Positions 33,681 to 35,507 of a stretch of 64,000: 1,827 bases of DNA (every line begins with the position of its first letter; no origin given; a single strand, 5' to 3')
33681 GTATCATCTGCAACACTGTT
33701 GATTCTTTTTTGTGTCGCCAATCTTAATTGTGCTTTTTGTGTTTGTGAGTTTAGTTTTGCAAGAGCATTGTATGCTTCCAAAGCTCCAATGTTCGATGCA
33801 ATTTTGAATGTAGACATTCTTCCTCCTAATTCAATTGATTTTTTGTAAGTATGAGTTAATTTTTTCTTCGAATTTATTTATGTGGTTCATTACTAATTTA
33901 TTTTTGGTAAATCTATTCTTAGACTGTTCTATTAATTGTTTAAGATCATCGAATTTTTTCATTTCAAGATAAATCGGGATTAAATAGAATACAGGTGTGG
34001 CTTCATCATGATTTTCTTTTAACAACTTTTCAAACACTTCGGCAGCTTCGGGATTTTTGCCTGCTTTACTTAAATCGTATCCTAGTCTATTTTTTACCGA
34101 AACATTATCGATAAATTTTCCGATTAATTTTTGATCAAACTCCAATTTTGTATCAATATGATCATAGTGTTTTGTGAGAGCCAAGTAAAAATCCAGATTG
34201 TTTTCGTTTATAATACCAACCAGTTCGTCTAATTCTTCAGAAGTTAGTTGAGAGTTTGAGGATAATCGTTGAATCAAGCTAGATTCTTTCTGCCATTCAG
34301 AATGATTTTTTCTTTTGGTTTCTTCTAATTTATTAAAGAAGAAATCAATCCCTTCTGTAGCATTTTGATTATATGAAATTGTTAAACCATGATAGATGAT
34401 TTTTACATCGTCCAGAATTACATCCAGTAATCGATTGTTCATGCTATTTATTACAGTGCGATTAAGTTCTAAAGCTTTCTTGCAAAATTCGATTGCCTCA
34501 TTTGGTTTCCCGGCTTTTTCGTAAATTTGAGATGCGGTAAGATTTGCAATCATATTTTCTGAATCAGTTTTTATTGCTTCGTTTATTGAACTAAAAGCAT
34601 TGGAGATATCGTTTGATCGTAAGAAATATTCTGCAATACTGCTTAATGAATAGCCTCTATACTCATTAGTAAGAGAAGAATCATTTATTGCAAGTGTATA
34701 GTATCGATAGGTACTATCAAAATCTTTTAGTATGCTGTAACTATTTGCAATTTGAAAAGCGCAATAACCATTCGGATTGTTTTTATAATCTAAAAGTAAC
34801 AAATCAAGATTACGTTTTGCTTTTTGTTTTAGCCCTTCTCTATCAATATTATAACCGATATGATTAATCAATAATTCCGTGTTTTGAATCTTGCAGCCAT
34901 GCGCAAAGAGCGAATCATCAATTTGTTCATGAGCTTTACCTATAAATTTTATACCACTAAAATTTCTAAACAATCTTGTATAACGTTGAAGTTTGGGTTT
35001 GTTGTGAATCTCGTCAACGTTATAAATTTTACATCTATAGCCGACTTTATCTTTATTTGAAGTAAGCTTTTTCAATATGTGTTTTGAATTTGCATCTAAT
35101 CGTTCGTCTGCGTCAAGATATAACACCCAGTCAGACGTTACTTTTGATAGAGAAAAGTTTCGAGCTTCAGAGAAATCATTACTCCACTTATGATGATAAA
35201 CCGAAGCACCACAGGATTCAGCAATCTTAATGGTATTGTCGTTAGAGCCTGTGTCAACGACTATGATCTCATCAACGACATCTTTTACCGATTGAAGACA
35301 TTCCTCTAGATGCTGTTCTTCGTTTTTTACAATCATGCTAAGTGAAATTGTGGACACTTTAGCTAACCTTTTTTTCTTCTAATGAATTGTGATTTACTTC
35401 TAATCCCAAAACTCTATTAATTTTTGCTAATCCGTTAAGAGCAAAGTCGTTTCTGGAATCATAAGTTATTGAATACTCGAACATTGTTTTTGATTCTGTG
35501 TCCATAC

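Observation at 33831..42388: Flagellin-linked glycosylation island centred on a 1630-aa fused GT2-GT4-GT2-TPR enzyme and a UDP-galactopyranose mutase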

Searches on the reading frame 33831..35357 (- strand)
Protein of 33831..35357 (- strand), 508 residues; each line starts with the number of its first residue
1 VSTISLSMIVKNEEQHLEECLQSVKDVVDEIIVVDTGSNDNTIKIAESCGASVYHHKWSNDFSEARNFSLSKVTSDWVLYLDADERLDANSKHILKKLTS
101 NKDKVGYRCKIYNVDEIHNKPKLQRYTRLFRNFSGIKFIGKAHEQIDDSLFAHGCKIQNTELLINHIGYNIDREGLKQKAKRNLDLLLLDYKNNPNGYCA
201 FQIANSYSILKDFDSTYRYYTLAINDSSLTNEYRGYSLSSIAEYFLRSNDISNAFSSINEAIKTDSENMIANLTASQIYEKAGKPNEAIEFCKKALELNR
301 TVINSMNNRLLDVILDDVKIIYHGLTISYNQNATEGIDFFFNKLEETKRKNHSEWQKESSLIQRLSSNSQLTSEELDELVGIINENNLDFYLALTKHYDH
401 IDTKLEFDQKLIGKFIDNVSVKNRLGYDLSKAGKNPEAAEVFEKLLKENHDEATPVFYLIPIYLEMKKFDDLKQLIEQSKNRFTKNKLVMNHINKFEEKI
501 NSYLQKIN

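Call 4: search_protein_families(library=pfam, proteins=[window:33831-35357:-], max_evalue=0.01)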
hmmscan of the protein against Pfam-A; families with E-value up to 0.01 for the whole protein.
window:33831-35357:- (508 aa): 13 families
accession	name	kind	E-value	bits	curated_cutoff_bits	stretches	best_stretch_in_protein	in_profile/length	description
PF00535.33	Glycos_transf_2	-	1.6e-21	77.4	23.3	1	7-162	3-163/168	Glycosyl transferase family 2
PF00515.34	TPR_1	-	4.9e-10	39.2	27.8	1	278-300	10-32/34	Tetratricopeptide repeat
PF07719.23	TPR_2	-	5.1e-10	39.1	27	1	276-300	8-32/34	Tetratricopeptide repeat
PF13704.12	Glyco_tranf_2_4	-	3.9e-07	30.9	27.5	1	11-89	1-86/98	Glycosyl transferase family 2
PF14559.12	TPR_19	-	7.3e-07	29.9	25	0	246-299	2-55/68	Tetratricopeptide repeat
PF13181.12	TPR_8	-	1.3e-06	28.6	25.7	1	274-300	6-32/34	Tetratricopeptide repeat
PF13432.12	TPR_16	-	2.7e-06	28.1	32.7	0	242-298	4-60/65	Tetratricopeptide repeat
PF12569.14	NatA_aux_su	-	4.8e-06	26.2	33.3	0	237-299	194-256/515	N-terminal acetyltransferase A, auxiliary subunit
PF13424.12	TPR_12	-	2.4e-05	24.9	30.1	0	276-300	10-34/77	Tetratricopeptide repeat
PF13374.12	TPR_10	-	0.00019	21.8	27.5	0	277-302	10-35/42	Tetratricopeptide repeat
PF13428.12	TPR_14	-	0.00025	21.9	23.5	0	273-299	5-31/44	Tetratricopeptide repeat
PF13176.12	TPR_7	-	0.00037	20.8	27.9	0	277-300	7-30/36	Tetratricopeptide repeat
PF12895.13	ANAPC3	-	0.0026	18.4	27.2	0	236-293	24-80/82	Anaphase-promoting complex, cyclosome, subunit 3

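Call 25: search_protein_families(library=ncbifam, proteins=[window:33831-35357:-], max_evalue=0.001)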
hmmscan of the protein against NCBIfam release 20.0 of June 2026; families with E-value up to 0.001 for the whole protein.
window:33831-35357:- (508 aa): 11 families
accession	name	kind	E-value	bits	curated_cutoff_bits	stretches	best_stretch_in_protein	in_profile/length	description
TIGR04195.1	S_glycosyl_SunS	equivalog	2.5e-25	89.2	350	1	3-190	58-245/421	SunS family peptide S-glycosyltransferase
TIGR04283.1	glyco_like_mftF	equivalog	1.8e-11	44.1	182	1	10-111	7-111/221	TIGR04283 family arsenosugar biosynthesis glycosyltransferase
NF040959.1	MamA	equivalog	2.9e-11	43.2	200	1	167-302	43-172/204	magnetosome protein MamA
NF010496.0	PRK13915.1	equivalog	1.7e-08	33.9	262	1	3-84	32-126/307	glucosyl-3-phosphoglycerate synthase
NF008757.0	PRK11788.1-5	equivalog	1.1e-07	31.3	363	1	240-318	185-265/388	lipopolysaccharide assembly protein LapB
TIGR02521.1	type_IV_pilW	equivalog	7.9e-07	28.8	154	1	244-308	40-104/234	type IV pilus biogenesis/stability protein PilW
NF007482.0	PRK10073.1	equivalog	8.3e-07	28.3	423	1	4-101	8-112/334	glycosyltransferase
TIGR02917.1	PEP_TPR_lipo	equivalog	1.3e-06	26.6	312.2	0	237-303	501-567/899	XrtA/PEP-CTERM system TPR-repeat protein PrsT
TIGR04182.1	glyco_TIGR04182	equivalog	3.2e-06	26.7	325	1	11-108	9-109/293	S-layer glycoprotein N-glycosyltransferase AglJ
TIGR03965.1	mycofact_glyco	equivalog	6.3e-06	25.3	280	1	4-84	76-164/467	mycofactocin biosynthesis glycosyltransferase MftF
NF058614.1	PPMAGASynPpgS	equivalog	4.2e-05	23.1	370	1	11-56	9-54/226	polyprenyl-phospho-N-acetylgalactosaminyl synthase PpgS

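Call 31: search_solved_structures(query=window:33831-35357:-, max_evalue=0.001)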
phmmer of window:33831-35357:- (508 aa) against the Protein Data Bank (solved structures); distinct sequences matched with E-value up to 0.001: 14.
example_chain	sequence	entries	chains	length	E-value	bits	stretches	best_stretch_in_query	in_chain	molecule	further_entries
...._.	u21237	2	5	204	1.6e-30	109.4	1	4-195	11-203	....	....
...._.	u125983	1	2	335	5.7e-23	84.5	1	3-236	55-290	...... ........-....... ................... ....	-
7msn_A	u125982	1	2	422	9.5e-23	83.8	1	3-236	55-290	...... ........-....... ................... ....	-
7msk_A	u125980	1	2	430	2.7e-17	65.8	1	4-195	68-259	Glyco_trans_2-like domain-containing protein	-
8bu0_A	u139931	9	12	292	1.2e-11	47.1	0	201-300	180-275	Consensus tetratricopeptide repeat protein | Crystal structure of an 8-repeat consensus TPR superhelix with Zinc. | Monomer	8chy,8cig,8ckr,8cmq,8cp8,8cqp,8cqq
9qhb_A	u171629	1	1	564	1.5e-11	46.8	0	201-300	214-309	Engineered tetratricopeptide repeat protein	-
9gzg_A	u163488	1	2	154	4e-08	35.6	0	242-301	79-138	Engineered CTPR protein with glutamic acids for conductivity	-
7obi_A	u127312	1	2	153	1.5e-07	33.6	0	237-308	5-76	CTPR-rv4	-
9qhc_A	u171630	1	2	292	2.3e-07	33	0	201-300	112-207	Engineered tetratricopeptide repeat protein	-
8ch0_A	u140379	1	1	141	1.8e-06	30.1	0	201-300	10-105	Consensus tetratricopeptide repeat protein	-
2fo7_A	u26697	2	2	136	2.7e-05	26.2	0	201-299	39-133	SYNTHETIC CONSENSUS TPR PROTEIN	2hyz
1na0_A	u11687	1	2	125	0.00016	23.7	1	200-301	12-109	designed protein CTPR3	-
6vfh_A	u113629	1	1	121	0.00057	21.9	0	213-310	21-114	T33_dn10A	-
6vfj_B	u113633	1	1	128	0.00094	21.1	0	253-300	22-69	I53_dn5B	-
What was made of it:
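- On GmaR/SunS-type GT-A + TPR polypeptide glycosyltransferases (for the 508-aa protein): Only the 204-residue GmaR GT-domain chain was matched at E<=0.001; no other GmaR chain appeared (call 31).
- The C-terminal 310 residues show no detectable similarity to any GmaR chain other than the GT domain (call 31).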

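Call 33: search_solved_structures(query=window:33831-35357:-, max_evalue=1e-20, show_alignments=2)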
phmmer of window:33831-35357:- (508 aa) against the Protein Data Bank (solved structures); distinct sequences matched with E-value up to 1e-20: 3.
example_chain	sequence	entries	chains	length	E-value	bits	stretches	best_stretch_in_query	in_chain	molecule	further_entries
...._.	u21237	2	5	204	1.6e-30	109.4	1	4-195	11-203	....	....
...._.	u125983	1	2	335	5.7e-23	84.5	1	3-236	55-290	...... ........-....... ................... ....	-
7msn_A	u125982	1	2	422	9.5e-23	83.8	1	3-236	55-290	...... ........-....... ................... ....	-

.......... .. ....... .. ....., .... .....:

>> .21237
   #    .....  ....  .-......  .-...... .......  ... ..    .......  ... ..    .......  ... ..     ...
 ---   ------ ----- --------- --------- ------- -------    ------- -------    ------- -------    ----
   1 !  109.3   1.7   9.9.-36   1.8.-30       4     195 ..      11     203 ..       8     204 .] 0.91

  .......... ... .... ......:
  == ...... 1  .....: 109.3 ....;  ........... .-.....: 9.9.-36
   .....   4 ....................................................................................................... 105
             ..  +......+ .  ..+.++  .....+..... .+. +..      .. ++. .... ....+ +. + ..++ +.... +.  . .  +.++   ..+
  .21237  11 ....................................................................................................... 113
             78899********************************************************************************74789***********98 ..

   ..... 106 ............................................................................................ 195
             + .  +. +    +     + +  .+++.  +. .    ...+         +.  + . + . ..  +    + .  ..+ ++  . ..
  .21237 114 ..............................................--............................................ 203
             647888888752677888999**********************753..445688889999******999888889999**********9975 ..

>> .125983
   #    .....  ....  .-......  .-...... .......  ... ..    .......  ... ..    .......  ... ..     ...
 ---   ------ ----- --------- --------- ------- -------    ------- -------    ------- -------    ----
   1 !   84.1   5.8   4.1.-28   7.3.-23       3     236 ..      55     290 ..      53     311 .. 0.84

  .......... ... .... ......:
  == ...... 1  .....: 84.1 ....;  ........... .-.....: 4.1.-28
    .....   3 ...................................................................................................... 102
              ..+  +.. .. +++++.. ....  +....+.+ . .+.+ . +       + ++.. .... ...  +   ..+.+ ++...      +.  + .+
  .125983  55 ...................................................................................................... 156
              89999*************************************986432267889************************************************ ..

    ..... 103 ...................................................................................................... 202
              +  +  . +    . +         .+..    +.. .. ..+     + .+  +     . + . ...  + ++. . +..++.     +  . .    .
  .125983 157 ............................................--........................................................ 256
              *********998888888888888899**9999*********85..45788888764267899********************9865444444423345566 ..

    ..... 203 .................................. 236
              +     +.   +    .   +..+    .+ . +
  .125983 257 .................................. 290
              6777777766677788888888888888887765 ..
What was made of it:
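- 33831..35357 (-): 508-aa GT2-TPR protein, GmaR/SunS-type polypeptide glycosyltransferase; proposed initiating flagellin O-glycosyltransferase. GmaR GT domain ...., E 1.6e-30; SunS, 5.7e-23 (calls 31, 33).
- On GmaR/SunS-type GT-A + TPR polypeptide glycosyltransferases (for the 508-aa protein): phmmer against PDB: GmaR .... E 1.6e-30 (residues 4-195); SunS 5.7e-23 (calls 31, 33).
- Closest known: Listeria monocytogenes GmaR. Same: The GT domains are homologous (E 1.6e-30, with shared DTGSxD, DADE and HEQ motifs; calls 31, 33).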

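Call 96: find_homologous_proteins(query=window:33831-35357:-, max_evalue=1e-10)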
Query window:33831-35357:- (508 aa): 1583 proteins with E <= 1e-10 among 8000 candidates; the best 120 are listed.
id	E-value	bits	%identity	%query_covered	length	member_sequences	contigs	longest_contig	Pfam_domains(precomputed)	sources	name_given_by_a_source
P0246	0.0e+0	1118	100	100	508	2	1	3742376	PF14559.13,PF00515.35,PF13424.13,PF12569.15,PF13432.13,PF13181.13,PF00535.33,PF07719.24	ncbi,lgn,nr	ncbi:MAG: glycosyltransferase [Melioribacteraceae bacterium]|nr:MAG: glycosyltransferase [Melioribac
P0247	7.2e-259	877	80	99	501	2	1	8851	PF00515.35,PF13181.13,PF00535.33,PF07719.24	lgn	-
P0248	3.2e-189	648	61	98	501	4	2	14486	PF14559.13,PF00535.33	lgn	-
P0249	1.5e-180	619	58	98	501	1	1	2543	PF00535.33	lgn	-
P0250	6.8e-175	600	57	99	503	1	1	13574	PF14559.13,PF00515.35,PF13424.13,PF13181.13,PF00535.33,PF07719.24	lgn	-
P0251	1.9e-170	586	56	99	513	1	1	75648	PF14559.13,PF13428.13,PF00535.33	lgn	-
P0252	1.4e-156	540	52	99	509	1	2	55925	PF14559.13,PF13431.13,PF13424.13,PF13432.13,PF13428.13,PF00535.33,PF07719.24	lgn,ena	-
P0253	4.6e-155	535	52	99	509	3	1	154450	PF14559.13,PF13428.13,PF13429.13,PF00535.33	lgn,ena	-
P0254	1.4e-154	533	49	100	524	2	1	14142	PF00515.35,PF12895.14,PF13428.13,PF13181.13,PF00535.33,PF07719.24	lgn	-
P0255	3.6e-154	532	52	99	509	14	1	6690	PF14559.13,PF13428.13,PF00535.33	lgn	-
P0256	5.2e-153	528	51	100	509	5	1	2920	PF14559.13,PF00515.35,PF13181.13,PF00535.33,PF07719.24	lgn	-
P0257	3.8e-152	525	51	97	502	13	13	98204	PF00535.33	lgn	-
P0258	1.4e-149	517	52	99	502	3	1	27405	PF14559.13,PF13432.13,PF00535.33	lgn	-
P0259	4.8e-148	512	50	99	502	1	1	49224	PF14559.13,PF00515.35,PF13181.13,PF00535.33,PF07719.24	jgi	-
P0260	4.5e-143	495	47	100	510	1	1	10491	PF13432.13,PF00535.33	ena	-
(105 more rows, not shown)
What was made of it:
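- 33831..35357 (-): More than 1500 homologues; the 120 best are ~500-aa orthologues (call 96).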

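Call 104: predict_structure(alignment_id=A2)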
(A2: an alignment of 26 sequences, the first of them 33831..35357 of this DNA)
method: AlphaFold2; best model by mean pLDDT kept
length: 508 residues; sequences in the alignment: 26
mean_pLDDT: 93.0   pTM: 0.87
mean pLDDT of the five models: 93.0, 92.5, 91.7, 91.6, 90.9
residues with pLDDT >= 90: 426; 70-90: 77; 50-70: 5; < 50: 0
segments of 3 or more residues with pLDDT < 50: none
pLDDT, mean of each block of 10 residues (from residue 1): 93 95 95 96 97 95 95 96 95 93 91 87 93 92 90 93 90 90 94 94 96 96 96 97 93 97 96 97 95 96 77 92 96 95 90 89 93 95 94 92 95 93 95 96 92 92 93 93 87 90 75
secondary structure, 60 per line:
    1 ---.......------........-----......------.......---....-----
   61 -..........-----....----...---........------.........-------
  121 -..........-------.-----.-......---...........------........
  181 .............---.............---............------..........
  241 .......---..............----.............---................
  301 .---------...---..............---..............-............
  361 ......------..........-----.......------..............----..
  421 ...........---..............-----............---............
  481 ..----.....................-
elements in order: E4-10 H17-24 E30-35 H42-48 E52-55 H62-71 E77-80 E85-87 H91-98 E105-113 E122-131 H147-152 E156-166 H173-193 H197-209 H213-224 H231-247 H251-264 H269-281 H285-301 E311-313 H317-330 H334-347 H349-366 H373-382 H388-394 H401-414 H419-431 H435-448 H454-465 H469-482 H487-507
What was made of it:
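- On GmaR/SunS-type GT-A + TPR polypeptide glycosyltransferases (for the 508-aa protein): The AF2 model (pLDDT 93) is all-helical from residue 173 (call 104).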

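Call 106: fold_search(model_id=the predicted structure, library=pdb)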
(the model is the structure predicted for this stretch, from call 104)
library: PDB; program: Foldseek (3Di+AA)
matches with E <= 10: 1795; with E <= 0.001: 522
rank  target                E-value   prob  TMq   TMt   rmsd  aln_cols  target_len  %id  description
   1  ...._B                1.2e-16  1.00  0.47  0.69   3.3       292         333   24  SunS glycosin S-glycosyltransferase (released 2022-04-13)
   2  7msn_A                2.1e-16  1.00  0.47  0.56  14.8       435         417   20  SunS glycosin S-glycosyltransferase (released 2022-04-13)
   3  7msn_B                1.7e-15  1.00  0.47  0.57  13.9       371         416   20  SunS glycosin S-glycosyltransferase (released 2022-04-13)
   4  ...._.                2.0e-15  1.00  0.46  0.69   3.4       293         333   24  SunS glycosin S-glycosyltransferase (released 2022-04-13)
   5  7msk_B                2.1e-15  1.00  0.48  0.57  12.4       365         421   22  ThuS glycosin S-glycosyltransferase (released 2022-04-13)
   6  7msk_A                2.1e-15  1.00  0.47  0.56  13.7       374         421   22  ThuS glycosin S-glycosyltransferase (released 2022-04-13)
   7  8chy                  8.5e-10  1.00  0.29  0.48  10.1       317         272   17  Crystal structure of an 8-repeat consensus TPR superhelix with Zinc. (released 2024-02-21)
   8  9qhb                  3.2e-08  1.00  0.30  0.51   8.5       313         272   16  Crystal structure of 16-repeat CTPR protein with eliminated coordination sites (released 2025-10-22)
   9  9qhc_A                5.5e-08  1.00  0.31  0.49  10.9       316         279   16  Crystal structure of 8-repeat CTPR protein with eliminated coordination sites (released 2025-10-22)
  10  9qhc_B                6.7e-08  1.00  0.30  0.49  11.4       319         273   16  Crystal structure of 8-repeat CTPR protein with eliminated coordination sites (released 2025-10-22)
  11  1w3b_A                1.0e-07  1.00  0.33  0.42  11.3       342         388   10  The superhelical TPR domain of O-linked GlcNAc transferase reveals structural similarities to importin alpha. (released 2004-09-09)
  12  6eou                  1.7e-07  1.00  0.29  0.41  12.7       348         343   14  O-GlcNAc transferase TPR domain with the intellectual disability associated mutation L254F (released 2018-05-09)
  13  8bbe_D                2.2e-07  1.00  0.29  0.24  10.0       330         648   17  Structure of the IFT-A complex; IFT-A2 module (released 2022-12-21)
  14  9omn_B                2.3e-07  1.00  0.27  0.48   5.8       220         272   16  WrtF fucosyltransferase - GDP-2-deoxy-2-fluoro-beta-L-fucose (released 2025-10-29)
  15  5hea_A                2.7e-07  1.00  0.27  0.46  10.5       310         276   18  CgT structure in hexamer (released 2016-08-31)
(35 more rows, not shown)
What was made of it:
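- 33831..35357 (-): AF2 pLDDT 93; Foldseek SunS/ThuS, E 1e-16, TM 0.69 (calls 104, 106).
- On GmaR/SunS-type GT-A + TPR polypeptide glycosyltransferases (for the 508-aa protein): Foldseek: SunS/ThuS, E 1e-16 (call 106).
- Closest known: SunS / ThuS peptide S-glycosyltransferases. Same: Best structural match of the GT2-TPR protein (E 1e-16, TM 0.69; call 106) and best NCBIfam match (TIGR04195, 2.5e-25; call 25).
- The GT2-TPR enzyme has GmaR/SunS-type homology (calls 31, 106).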
